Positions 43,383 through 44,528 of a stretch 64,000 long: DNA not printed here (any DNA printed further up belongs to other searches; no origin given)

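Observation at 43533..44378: Second PhyH-family dioxygenase inside the nonulosonic acid array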

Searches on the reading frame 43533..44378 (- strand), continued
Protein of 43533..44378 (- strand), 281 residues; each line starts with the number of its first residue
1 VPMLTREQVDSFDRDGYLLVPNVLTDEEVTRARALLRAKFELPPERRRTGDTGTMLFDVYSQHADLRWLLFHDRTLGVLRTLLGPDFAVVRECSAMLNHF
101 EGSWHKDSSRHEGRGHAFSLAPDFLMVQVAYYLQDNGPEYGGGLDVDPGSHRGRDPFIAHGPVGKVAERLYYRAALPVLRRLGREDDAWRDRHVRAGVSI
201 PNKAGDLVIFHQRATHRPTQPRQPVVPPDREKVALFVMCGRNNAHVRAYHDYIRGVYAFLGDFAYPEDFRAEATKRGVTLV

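Call 47: search_protein_families(library=ncbifam, proteins=[L016:10797-11792:+, L016:6684-7298:+, L001:18402-19616:+, L003:13616-14683:-, L013:8414-9886:+, L013:10890-12725:-], max_evalue=0.001)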
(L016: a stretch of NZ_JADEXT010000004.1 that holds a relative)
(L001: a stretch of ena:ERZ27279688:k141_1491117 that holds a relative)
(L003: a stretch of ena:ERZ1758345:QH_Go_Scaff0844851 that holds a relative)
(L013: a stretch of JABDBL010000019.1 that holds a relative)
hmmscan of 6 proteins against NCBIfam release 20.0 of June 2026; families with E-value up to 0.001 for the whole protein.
L016:10797-11792:+ (331 aa): 3 families
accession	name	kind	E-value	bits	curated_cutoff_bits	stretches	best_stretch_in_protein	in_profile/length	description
TIGR01983.1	UbiG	equivalog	3.1e-10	39.8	102.95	1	123-225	47-155/228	bifunctional 2-polyprenyl-6-hydroxyphenol methylase/3-demethylubiquinol 3-O-methyltransferase UbiG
TIGR02072.1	BioC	equivalog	6.2e-06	26.2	184.95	1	126-227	35-138/244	malonyl-ACP O-methyltransferase BioC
NF000499.2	Erm23S_rRNA_broad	equivalog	0.00063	19.2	212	0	118-192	15-93/244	23S ribosomal RNA methyltransferase Erm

L016:6684-7298:+ (204 aa): 2 families
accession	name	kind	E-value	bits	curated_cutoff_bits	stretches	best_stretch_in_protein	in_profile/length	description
TIGR03587.1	Pse_Me-ase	hypoth_equivalog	4.2e-64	216.4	112.05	1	3-202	1-203/204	pseudaminic acid biosynthesis-associated methylase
NF008992.0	PRK12335.1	equivalog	9.3e-05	21.7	303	0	41-129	120-211/289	SAM-dependent methyltransferase TehB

L001:18402-19616:+ (404 aa): 0 families

L003:13616-14683:- (355 aa): 0 families

L013:8414-9886:+ (490 aa): 1 family
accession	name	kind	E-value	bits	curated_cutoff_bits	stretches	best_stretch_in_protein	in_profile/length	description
NF045667.1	MTase_DVU1556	equivalog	0.00015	21.3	155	1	381-431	72-121/213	DVU_1556 family methyltransferase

L013:10890-12725:- (611 aa): 0 families

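Call 56: find_encoding_contigs(protein=P0002, flank=10000, max_places=1)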
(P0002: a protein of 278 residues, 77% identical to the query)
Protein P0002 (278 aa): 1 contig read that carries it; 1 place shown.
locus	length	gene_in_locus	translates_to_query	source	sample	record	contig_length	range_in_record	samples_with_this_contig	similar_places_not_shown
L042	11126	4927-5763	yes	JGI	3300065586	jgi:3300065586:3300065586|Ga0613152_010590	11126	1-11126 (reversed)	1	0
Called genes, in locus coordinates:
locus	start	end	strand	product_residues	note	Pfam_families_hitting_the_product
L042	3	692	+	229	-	?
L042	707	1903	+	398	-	-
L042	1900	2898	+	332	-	PF13489:Methyltransf_23, PF08241:Methyltransf_11, PF08242:Methyltransf_12, PF13649:Methyltransf_25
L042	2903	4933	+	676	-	PF27859:LIC12162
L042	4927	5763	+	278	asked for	PF05721:PhyH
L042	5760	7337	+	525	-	PF01943:Polysacc_synt (weak)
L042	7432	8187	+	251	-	PF13489:Methyltransf_23, PF07021:MetW, PF13847:Methyltransf_31 (faint), PF08241:Methyltransf_11, PF13649:Methyltransf_25 (weak)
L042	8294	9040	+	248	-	PF02348:CTP_transf_3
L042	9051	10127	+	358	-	PF13489:Methyltransf_23, PF08241:Methyltransf_11, PF08242:Methyltransf_12, PF13649:Methyltransf_25, PF13847:Methyltransf_31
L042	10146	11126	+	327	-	?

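Call 57: find_encoding_contigs(protein=P0012, flank=10000, max_places=1)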
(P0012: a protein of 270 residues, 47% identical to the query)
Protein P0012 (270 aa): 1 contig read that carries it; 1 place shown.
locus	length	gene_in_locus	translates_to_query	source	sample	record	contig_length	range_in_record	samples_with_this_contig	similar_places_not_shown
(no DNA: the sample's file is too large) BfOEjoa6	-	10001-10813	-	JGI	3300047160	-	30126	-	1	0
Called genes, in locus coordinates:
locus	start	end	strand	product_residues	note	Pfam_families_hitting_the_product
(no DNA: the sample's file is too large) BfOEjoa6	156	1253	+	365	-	PF16822:ALGX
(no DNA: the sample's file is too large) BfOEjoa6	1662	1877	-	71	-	-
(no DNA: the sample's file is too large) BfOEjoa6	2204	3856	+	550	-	PF07719:TPR_2 (faint)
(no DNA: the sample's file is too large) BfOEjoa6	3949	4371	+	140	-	-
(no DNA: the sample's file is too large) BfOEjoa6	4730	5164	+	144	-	PF13302:Acetyltransf_3, PF00583:Acetyltransf_1, PF13508:Acetyltransf_7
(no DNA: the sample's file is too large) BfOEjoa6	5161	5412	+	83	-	-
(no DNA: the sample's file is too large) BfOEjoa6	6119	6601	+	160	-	PF13358:DDE_3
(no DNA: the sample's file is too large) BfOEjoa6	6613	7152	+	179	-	-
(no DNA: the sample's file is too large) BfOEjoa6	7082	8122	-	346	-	PF13489:Methyltransf_23, PF13847:Methyltransf_31, PF08241:Methyltransf_11, PF08242:Methyltransf_12, PF13649:Methyltransf_25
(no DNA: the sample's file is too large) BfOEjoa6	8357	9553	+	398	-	-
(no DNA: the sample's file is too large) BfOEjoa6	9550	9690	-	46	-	-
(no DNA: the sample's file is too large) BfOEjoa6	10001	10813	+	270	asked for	PF05721:PhyH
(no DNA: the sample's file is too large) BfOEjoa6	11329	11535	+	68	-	-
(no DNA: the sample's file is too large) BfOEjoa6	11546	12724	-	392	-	PF01041:DegT_DnrJ_EryC1, PF00155:Aminotran_1_2 (weak), PF01212:Beta_elim_lyase (faint)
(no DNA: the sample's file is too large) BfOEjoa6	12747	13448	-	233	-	PF08241:Methyltransf_11, PF08242:Methyltransf_12 (weak), PF13649:Methyltransf_25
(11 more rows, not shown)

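Call 58: find_encoding_contigs(protein=P0009, flank=10000, max_places=1)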
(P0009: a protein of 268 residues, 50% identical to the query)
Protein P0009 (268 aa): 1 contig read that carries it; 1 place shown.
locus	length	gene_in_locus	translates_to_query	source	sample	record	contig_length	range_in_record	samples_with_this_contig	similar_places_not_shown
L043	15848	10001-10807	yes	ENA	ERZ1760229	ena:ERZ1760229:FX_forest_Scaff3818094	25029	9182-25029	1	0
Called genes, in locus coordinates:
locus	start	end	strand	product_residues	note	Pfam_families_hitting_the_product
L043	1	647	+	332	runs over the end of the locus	PF01073:3Beta_HSD, PF01370:Epimerase, PF02719:Polysacc_synt_2, PF04321:RmlD_sub_bind, PF05368:NmrA, PF08659:KR (weak), PF16363:GDP_Man_Dehyd, PF13460:NAD_binding_10, +1 more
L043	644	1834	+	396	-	PF01041:DegT_DnrJ_EryC1, PF00155:Aminotran_1_2, PF01053:Cys_Met_Meta_PP, PF01212:Beta_elim_lyase (weak)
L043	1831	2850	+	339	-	-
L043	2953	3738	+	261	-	PF06325:PrmA (weak), PF01209:Ubie_methyltran (weak), PF02353:CMAS (weak), PF13489:Methyltransf_23, PF13847:Methyltransf_31, PF08241:Methyltransf_11, PF08242:Methyltransf_12, PF13649:Methyltransf_25, +1 more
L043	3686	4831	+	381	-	PF03102:NeuB, PF08666:SAF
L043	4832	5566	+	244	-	PF02348:CTP_transf_3, PF12804:NTP_transf_3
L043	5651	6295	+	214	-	PF00117:GATase, PF01174:SNO (faint)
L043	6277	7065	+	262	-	PF00977:His_biosynth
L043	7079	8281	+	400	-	-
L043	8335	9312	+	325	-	PF02353:CMAS (faint), PF13489:Methyltransf_23, PF13847:Methyltransf_31, PF08241:Methyltransf_11, PF08242:Methyltransf_12, PF13649:Methyltransf_25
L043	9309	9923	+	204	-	PF08241:Methyltransf_11, PF08242:Methyltransf_12 (weak), PF13649:Methyltransf_25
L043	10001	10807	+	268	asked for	PF05721:PhyH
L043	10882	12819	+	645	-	-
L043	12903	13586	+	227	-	PF03848:TehB (weak), PF13489:Methyltransf_23, PF07021:MetW (weak), PF08241:Methyltransf_11, PF08242:Methyltransf_12, PF13649:Methyltransf_25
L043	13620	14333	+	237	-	PF05711:TylF, PF13578:Methyltransf_24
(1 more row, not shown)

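Call 63: find_related_loci(query=A2, collection=metagenome_contigs, flank=10000)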
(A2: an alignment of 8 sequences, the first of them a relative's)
Query A2 (331 aa) in metagenome_contigs; peptide patterns used: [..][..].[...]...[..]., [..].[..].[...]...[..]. (x = any residue, [..] = any of these).
600 stretches matched a pattern (row limit reached: there are more); 439 encode a relative of the query (tblastn E <= 1e-3); the best 80 are kept; 80 distinct loci.
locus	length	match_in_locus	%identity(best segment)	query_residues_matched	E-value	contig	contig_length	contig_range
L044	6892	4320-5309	76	1-330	5e-177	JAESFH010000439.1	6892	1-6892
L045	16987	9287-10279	75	1-331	3e-174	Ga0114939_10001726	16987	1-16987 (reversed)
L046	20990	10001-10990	76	1-330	8e-174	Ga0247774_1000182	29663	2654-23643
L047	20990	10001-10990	74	1-330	3e-170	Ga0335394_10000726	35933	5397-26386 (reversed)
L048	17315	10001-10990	74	1-330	4e-170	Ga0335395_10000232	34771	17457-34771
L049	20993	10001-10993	74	1-331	2e-168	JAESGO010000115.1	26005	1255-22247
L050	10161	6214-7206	71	1-331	3e-166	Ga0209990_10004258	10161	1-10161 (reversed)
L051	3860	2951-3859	72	1-303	4e-157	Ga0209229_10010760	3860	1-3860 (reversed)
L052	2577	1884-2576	95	1-231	3e-159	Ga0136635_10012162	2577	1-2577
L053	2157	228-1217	62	1-331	2e-157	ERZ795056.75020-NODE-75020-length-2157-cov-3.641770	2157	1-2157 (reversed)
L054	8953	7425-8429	61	1-330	2e-139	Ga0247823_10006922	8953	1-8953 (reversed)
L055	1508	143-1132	59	2-331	4e-149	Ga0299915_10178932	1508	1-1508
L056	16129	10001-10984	58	4-330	7e-137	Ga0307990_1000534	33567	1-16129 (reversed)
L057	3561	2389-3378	57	1-330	1e-139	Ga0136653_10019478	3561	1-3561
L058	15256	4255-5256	58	2-330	5e-135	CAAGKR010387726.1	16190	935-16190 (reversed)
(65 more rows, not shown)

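Call 66: search_protein_representatives(protein=window:43533-44372:-)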
Query: 279 residues. Proteins with E-value up to 0.001 (for the whole library): 568; up to 1e-10: 252; up to 1e-30: 69. The best 150 are listed.
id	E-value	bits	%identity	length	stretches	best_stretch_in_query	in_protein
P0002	7.9e-142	488.0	77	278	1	1-278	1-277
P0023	8.4e-69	248.3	55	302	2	1-159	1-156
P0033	3.6e-67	243.0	50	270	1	1-278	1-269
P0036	2.9e-66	240.0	49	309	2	1-153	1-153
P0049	1.8e-60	221.0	47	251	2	1-160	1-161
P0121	2.3e-58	214.1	45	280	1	1-279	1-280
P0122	2.8e-57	210.5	48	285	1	4-278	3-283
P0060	4.8e-56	206.4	42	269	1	1-278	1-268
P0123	1.8e-54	201.3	45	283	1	1-277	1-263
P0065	4.4e-53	196.7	44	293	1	1-278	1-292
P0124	1.2e-52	195.3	42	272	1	1-278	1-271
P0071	6.7e-51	189.6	41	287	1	2-266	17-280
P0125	1.0e-50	189.0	45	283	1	9-278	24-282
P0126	1.2e-50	188.8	44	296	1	1-278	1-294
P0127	1.4e-50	188.6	43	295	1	2-278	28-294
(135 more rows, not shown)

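Call 71: search_solved_structures(query=window:43533-44372:-, max_evalue=10)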
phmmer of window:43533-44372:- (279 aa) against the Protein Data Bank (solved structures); distinct sequences matched with E-value up to 10: 12.
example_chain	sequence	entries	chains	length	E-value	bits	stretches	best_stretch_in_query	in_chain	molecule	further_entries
3emr_A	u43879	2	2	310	1.1e-08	37.9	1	2-222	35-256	EctD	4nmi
5epa_A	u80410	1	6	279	2.7e-05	26.7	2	2-86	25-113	SnoK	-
4mhr_A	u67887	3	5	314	0.00099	21.6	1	4-156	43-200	Ectoine hydroxylase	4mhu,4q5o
5nch_A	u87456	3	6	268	0.0047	19.4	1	2-98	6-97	Leucine hydroxylase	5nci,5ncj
7dt0_A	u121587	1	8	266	0.028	16.8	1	3-150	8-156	Phytanoyl-CoA dioxygenase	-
7e01_A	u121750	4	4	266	0.035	16.5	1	3-150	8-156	Phytanoyl-CoA dioxygenase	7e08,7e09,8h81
7dzz_A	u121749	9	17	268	0.036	16.5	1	3-150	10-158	Phytanoyl-CoA dioxygenase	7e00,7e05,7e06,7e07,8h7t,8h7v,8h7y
6zu5_LF0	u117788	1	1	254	0.18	14.2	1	179-276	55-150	uL30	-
9c9n_A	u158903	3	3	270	0.29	13.5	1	3-70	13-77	Fe/2-OG dependent dioxygenase MysH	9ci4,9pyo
9pze_A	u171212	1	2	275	0.3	13.4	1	3-70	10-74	Fe/2-OG dependent dioxygenase MysH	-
3gja_A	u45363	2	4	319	1.1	11.6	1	4-71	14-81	CytC3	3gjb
7ue2_A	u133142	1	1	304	1.3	11.4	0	23-71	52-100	RPB_PLP3_R6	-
